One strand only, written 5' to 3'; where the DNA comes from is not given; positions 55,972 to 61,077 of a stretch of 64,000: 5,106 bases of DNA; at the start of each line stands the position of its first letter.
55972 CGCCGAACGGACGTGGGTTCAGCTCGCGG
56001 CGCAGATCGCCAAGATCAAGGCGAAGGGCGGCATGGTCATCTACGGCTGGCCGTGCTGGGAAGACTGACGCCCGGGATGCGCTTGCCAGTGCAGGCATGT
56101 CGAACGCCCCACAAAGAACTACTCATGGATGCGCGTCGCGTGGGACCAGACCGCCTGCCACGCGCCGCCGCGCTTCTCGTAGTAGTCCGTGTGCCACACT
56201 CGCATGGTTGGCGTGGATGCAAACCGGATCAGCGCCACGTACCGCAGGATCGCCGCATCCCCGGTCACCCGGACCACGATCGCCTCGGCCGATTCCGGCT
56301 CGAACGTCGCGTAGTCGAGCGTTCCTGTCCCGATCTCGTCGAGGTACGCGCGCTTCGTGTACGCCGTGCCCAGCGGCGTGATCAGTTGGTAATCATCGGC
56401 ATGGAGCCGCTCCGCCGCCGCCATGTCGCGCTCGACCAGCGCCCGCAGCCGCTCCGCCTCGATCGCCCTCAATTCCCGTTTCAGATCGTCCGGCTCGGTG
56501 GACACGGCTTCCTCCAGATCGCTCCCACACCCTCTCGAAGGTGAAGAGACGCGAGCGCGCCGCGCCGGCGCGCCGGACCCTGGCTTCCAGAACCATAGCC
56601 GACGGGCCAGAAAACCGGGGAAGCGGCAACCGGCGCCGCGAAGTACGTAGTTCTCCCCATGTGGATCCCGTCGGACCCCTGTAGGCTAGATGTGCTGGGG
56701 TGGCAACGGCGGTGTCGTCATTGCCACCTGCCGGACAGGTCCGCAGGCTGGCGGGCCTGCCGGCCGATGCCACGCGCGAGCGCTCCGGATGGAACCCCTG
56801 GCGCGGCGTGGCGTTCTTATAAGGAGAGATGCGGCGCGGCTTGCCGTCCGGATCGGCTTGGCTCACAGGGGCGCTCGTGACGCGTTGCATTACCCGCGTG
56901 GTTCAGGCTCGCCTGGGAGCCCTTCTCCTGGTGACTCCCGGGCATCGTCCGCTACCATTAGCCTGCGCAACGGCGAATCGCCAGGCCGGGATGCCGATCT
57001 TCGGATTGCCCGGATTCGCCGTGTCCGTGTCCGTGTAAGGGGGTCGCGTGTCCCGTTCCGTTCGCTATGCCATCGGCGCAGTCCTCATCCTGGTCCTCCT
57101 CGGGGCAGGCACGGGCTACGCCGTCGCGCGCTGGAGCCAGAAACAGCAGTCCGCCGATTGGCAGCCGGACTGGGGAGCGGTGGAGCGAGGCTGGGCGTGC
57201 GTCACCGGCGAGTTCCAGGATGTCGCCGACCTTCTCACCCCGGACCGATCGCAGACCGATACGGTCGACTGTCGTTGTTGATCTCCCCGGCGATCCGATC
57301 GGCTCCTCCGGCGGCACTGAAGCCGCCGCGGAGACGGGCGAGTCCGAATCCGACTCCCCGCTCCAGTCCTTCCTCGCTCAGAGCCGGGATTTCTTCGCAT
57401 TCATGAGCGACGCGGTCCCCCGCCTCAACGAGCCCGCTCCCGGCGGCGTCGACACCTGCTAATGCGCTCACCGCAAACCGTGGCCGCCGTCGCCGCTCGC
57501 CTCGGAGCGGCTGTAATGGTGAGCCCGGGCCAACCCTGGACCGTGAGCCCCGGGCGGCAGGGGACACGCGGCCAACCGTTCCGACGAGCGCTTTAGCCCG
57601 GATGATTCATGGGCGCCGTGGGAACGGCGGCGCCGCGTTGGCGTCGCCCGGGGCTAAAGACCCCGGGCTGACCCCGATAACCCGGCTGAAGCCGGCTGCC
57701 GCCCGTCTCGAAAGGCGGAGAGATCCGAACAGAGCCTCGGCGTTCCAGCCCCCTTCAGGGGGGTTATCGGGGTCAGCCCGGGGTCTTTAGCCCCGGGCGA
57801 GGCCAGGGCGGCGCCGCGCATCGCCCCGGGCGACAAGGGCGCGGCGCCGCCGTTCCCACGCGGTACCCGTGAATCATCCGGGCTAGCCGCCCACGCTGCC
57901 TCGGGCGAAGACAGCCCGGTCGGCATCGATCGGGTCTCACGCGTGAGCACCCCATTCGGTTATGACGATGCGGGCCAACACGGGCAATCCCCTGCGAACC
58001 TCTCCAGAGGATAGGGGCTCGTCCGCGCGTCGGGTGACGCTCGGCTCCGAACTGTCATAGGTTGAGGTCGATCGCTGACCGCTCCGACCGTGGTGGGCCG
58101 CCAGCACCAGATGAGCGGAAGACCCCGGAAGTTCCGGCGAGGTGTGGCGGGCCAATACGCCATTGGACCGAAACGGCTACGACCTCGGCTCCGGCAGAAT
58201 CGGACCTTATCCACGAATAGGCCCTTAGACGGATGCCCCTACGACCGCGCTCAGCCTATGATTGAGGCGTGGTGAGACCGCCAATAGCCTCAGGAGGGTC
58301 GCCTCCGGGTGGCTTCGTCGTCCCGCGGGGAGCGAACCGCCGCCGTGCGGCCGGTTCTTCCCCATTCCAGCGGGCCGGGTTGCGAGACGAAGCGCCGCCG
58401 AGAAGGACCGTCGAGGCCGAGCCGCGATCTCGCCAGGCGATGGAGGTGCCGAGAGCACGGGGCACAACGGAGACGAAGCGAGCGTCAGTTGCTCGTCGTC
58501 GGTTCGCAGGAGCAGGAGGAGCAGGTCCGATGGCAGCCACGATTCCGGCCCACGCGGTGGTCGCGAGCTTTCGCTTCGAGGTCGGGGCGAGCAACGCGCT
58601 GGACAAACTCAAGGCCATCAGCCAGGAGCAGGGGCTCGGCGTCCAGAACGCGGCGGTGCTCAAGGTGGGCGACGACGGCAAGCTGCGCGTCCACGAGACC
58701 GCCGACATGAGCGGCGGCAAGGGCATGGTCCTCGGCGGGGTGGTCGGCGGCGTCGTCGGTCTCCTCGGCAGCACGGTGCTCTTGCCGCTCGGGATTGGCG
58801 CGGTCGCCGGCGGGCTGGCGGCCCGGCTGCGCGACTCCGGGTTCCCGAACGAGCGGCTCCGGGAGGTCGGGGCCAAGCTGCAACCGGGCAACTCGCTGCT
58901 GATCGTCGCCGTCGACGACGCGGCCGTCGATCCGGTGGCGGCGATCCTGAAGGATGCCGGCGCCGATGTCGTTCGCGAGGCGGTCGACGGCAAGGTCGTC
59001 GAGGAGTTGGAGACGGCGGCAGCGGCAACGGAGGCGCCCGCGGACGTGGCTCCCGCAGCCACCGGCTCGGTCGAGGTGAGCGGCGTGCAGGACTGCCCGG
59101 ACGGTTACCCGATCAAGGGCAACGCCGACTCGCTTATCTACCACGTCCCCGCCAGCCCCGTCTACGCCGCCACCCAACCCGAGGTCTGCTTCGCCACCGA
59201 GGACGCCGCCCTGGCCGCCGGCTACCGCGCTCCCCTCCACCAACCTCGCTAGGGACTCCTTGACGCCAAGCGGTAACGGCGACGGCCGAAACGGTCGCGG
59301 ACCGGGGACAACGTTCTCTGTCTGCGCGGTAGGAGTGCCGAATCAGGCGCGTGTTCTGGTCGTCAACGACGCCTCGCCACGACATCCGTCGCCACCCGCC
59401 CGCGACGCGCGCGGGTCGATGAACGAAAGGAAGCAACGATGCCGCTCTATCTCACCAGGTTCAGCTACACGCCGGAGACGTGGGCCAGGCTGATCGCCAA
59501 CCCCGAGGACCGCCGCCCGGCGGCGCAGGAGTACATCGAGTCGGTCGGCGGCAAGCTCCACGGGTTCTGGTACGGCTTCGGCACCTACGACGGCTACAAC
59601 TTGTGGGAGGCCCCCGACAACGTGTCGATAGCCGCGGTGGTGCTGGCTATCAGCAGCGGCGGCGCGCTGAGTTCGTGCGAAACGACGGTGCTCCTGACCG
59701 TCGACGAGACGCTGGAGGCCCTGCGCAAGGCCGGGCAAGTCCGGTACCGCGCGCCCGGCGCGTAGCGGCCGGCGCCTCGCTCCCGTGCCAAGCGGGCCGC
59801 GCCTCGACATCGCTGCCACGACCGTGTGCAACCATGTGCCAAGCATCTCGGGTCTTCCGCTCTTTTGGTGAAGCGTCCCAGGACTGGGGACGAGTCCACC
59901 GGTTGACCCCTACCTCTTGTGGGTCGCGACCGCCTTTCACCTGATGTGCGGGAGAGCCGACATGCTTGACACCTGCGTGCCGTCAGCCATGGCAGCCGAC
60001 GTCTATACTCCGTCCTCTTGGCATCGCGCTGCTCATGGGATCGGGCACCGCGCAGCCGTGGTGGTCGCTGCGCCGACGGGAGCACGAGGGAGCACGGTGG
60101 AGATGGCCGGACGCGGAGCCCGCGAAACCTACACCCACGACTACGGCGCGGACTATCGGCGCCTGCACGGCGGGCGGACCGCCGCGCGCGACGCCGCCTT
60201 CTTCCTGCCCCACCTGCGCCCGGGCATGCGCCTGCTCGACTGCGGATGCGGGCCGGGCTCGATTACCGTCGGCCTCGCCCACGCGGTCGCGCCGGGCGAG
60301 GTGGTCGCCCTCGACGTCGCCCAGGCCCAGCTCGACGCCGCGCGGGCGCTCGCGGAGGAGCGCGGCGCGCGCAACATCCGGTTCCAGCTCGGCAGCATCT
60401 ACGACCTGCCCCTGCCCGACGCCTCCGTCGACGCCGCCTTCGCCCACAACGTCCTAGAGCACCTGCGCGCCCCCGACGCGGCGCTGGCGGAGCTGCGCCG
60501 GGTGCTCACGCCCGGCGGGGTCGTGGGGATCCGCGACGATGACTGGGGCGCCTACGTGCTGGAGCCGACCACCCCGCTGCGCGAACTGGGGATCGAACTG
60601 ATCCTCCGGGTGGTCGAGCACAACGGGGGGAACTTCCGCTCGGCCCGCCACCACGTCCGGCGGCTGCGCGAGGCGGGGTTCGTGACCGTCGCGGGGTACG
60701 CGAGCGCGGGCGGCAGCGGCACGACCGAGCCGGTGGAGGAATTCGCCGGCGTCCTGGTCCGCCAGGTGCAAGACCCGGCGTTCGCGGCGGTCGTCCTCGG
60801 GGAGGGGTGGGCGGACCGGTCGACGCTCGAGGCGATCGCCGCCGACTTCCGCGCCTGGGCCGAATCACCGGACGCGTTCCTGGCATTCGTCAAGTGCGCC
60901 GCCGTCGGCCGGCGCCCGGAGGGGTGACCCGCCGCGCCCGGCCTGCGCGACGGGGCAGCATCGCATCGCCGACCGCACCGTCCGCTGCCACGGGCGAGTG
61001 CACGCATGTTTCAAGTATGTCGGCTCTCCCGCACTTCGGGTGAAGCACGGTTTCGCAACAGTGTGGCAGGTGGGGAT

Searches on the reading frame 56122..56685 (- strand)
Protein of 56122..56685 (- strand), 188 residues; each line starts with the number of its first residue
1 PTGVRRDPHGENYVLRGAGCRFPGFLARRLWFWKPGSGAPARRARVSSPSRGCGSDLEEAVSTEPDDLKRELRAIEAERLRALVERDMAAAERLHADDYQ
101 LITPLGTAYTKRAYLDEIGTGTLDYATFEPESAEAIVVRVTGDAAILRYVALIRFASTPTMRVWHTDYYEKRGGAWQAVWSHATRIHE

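Call 44: search_protein_families(library=pfam, proteins=[window:56122-56685:-], max_evalue=0.01)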
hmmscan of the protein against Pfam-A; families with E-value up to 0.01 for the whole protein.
window:56122-56685:- (188 aa): 2 families
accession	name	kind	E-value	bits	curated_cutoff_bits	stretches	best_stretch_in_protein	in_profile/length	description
PF14534.12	DUF4440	-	4.9e-17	62.7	25.2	1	72-177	1-106/107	Domain of unknown function (DUF4440)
PF12680.13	SnoaL_2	-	0.00012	23.1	27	1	80-176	5-99/102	SnoaL-like domain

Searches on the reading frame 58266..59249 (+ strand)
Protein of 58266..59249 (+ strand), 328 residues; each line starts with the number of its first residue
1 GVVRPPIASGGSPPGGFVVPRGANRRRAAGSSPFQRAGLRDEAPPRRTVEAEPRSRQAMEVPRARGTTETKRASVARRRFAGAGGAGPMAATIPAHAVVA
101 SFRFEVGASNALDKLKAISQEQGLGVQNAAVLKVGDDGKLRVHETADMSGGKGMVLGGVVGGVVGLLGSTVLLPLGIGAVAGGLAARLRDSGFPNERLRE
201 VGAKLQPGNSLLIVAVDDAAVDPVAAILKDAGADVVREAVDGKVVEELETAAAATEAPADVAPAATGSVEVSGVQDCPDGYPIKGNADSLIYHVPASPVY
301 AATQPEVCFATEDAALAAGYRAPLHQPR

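Call 44: search_protein_families(library=pfam, proteins=[window:58266-59249:+], max_evalue=0.01)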
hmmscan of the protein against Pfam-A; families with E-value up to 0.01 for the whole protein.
window:58266-59249:+ (328 aa): 2 families
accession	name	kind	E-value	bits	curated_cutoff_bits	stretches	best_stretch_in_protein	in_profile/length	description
PF06897.17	DUF1269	-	2.3e-13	50.8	26.9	1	156-251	3-98/100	Protein of unknown function (DUF1269)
PF06153.16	CdAMP_rec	-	0.0011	19.6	27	1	183-233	15-65/109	Cyclic-di-AMP receptor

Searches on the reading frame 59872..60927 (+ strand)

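Call 54: search_protein_families(library=pfam, proteins=[window:59872-60927:+], max_evalue=0.001)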
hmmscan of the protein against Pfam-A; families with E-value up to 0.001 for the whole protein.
window:59872-60927:+ (351 aa): 12 families
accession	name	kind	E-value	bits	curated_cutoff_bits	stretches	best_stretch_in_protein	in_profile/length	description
PF08241.18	Methyltransf_11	-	8.4e-24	84.5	21.2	1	122-218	1-93/95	Methyltransferase domain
PF13649.12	Methyltransf_25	-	8.5e-23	81.3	27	1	122-216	2-97/97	Methyltransferase domain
PF13847.12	Methyltransf_31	-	1.3e-22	80.5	27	1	116-223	2-112/145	Methyltransferase domain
PF08242.18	Methyltransf_12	-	1.1e-16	61.8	30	1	122-218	1-98/98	Methyltransferase domain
PF13489.12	Methyltransf_23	-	2.3e-13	50.7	27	1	102-273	7-162/164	Methyltransferase domain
PF01209.24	Ubie_methyltran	-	1.2e-11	44.9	20.1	1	116-218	46-149/233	ubiE/COQ5 methyltransferase family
PF01728.25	FtsJ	-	1.7e-05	25.3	24.1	1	115-158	19-62/181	FtsJ-like methyltransferase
PF02353.26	CMAS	-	3.2e-05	23.8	27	1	97-217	42-161/273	Mycolic acid cyclopropane synthetase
PF02390.23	Methyltransf_4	-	0.00016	21.6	24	0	121-172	5-56/173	Putative methyltransferase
PF00891.24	Methyltransf_2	-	0.00018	21.4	22.3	1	118-270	63-209/210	O-methyltransferase domain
PF05175.20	MTS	-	0.0003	20.9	23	1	109-178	21-92/170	Methyltransferase small domain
PF08003.17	Methyltransf_9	-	0.00045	19.7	23.8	1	113-217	109-214/315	Protein of unknown function (DUF1698)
